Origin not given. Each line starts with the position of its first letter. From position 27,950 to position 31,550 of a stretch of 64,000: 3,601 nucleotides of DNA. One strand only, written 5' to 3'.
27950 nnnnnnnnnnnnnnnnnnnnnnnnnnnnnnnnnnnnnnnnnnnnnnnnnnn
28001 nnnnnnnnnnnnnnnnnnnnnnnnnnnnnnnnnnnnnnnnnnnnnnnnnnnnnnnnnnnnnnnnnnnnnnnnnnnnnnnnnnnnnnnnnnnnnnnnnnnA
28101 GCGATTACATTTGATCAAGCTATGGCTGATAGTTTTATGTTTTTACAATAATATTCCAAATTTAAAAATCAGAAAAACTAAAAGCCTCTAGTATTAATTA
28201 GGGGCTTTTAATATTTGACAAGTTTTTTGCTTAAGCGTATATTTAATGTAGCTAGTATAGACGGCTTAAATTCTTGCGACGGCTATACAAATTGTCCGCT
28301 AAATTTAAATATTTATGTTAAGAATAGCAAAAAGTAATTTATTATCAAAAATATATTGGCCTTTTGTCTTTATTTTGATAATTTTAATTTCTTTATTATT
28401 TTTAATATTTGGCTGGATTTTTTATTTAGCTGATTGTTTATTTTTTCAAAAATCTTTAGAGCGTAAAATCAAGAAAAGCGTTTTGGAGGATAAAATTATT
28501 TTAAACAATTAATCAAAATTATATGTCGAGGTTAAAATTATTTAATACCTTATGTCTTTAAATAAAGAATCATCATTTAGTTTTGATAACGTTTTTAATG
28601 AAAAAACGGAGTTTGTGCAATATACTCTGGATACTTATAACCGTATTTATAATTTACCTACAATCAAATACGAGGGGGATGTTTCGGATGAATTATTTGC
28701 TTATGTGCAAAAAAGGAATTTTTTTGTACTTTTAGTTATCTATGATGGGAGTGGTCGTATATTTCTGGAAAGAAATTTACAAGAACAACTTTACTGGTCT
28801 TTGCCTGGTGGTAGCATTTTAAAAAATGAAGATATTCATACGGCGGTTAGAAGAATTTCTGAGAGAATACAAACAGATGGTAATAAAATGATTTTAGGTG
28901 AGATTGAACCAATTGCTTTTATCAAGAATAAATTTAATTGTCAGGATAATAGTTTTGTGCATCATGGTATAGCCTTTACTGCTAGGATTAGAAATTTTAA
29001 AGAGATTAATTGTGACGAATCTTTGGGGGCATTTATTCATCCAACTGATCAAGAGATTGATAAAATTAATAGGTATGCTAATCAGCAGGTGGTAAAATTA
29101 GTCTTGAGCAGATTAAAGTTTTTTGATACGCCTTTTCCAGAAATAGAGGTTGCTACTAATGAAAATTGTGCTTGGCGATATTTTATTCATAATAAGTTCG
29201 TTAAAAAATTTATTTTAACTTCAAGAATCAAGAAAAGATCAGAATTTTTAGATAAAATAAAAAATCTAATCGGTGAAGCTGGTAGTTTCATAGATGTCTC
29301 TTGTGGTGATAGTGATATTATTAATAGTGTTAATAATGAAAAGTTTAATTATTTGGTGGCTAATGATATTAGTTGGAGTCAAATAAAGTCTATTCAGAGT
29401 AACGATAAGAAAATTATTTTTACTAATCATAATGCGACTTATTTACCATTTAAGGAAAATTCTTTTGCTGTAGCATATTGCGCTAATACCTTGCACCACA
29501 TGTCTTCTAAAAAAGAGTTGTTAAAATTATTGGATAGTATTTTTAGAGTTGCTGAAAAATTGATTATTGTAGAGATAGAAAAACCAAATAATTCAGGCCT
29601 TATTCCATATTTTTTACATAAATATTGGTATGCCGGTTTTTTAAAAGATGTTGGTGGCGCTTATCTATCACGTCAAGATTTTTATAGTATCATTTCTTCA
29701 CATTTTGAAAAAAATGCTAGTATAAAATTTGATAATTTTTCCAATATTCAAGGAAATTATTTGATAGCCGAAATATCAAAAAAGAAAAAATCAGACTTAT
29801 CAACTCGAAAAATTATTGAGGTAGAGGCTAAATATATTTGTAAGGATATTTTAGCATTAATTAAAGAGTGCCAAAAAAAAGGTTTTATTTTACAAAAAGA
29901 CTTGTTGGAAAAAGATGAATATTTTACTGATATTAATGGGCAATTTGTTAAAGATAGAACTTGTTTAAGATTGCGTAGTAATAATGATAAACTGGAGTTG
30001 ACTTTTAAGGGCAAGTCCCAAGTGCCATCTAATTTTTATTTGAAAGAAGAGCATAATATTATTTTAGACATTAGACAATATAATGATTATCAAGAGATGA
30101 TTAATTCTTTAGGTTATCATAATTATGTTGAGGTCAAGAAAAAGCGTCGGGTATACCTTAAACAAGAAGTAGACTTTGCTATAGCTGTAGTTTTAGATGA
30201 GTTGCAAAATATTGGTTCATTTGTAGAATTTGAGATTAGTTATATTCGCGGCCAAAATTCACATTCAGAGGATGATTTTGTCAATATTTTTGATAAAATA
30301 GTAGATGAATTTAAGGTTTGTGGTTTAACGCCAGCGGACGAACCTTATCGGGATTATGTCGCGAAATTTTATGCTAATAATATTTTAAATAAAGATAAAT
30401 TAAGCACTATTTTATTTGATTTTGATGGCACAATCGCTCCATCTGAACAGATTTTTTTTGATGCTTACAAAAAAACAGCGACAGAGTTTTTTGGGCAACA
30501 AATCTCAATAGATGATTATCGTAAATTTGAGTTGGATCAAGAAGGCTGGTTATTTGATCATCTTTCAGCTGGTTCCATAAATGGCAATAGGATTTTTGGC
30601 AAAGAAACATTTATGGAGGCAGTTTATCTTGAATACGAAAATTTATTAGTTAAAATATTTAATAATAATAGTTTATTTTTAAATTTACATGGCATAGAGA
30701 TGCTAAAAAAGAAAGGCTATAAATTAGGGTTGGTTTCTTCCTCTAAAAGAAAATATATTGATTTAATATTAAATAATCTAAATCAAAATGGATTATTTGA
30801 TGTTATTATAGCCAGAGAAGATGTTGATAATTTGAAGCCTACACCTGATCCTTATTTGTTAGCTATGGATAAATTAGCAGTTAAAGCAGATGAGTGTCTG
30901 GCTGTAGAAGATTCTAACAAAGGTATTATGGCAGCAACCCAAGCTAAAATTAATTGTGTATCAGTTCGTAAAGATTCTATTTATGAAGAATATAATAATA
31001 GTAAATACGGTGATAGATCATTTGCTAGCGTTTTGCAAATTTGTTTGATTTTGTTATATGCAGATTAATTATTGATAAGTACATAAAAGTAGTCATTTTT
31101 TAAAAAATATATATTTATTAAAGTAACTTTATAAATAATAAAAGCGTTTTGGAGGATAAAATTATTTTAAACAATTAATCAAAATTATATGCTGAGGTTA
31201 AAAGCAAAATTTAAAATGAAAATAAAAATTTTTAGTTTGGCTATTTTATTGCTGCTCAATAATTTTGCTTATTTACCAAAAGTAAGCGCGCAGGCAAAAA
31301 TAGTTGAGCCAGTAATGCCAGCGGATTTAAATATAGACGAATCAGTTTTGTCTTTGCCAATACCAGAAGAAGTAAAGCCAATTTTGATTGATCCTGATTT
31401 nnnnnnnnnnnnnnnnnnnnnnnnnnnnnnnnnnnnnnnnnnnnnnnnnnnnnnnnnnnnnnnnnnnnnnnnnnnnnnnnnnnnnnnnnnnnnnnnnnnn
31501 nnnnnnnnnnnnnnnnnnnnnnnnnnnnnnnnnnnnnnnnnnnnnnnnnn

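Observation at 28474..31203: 64-bp direct repeats (62/64 identical) bracketing the 838-aa Nudix-MTase-CYTH-HAD gene between the two toxin loci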

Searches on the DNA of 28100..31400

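Call 48: search_rna_families(source=window, start=28100, end=31400, threshold=evalue, max_evalue=1)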
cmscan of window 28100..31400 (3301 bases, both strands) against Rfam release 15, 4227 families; matches with E-value up to 1: 1.
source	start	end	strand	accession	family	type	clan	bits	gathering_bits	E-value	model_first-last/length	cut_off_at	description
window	30959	31022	-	RF02295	TtnuCD19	Gene; snRNA; snoRNA; CD-box;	-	31.3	70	0.44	1-71/71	no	Tetrahymena snoRNA TtnuCD19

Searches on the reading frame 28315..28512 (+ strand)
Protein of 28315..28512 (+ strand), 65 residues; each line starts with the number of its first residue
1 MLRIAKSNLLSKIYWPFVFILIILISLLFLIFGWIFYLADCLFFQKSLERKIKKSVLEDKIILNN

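Call 8: search_protein_families(library=pfam, proteins=[window:28315-28512:+], max_evalue=0.01)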
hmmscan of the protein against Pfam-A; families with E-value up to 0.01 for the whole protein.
window:28315-28512:+ (65 aa): 0 families

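Call 12: find_encoding_contigs(protein=window:28315-28512:+, flank=10000, max_places=10)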
Protein window:28315-28512:+ (65 aa): no gene with exactly this product is on record in the collection.

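Call 32: search_protein_families(library=padloc, proteins=[window:28315-28512:+], max_evalue=0.01)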
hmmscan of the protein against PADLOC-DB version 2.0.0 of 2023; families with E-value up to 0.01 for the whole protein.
window:28315-28512:+ (65 aa): 0 families

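Call 72: search_protein_families(library=ncbifam, proteins=[window:28315-28512:+], max_evalue=0.001)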
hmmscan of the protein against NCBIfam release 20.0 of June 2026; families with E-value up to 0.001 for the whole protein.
window:28315-28512:+ (65 aa): 0 families
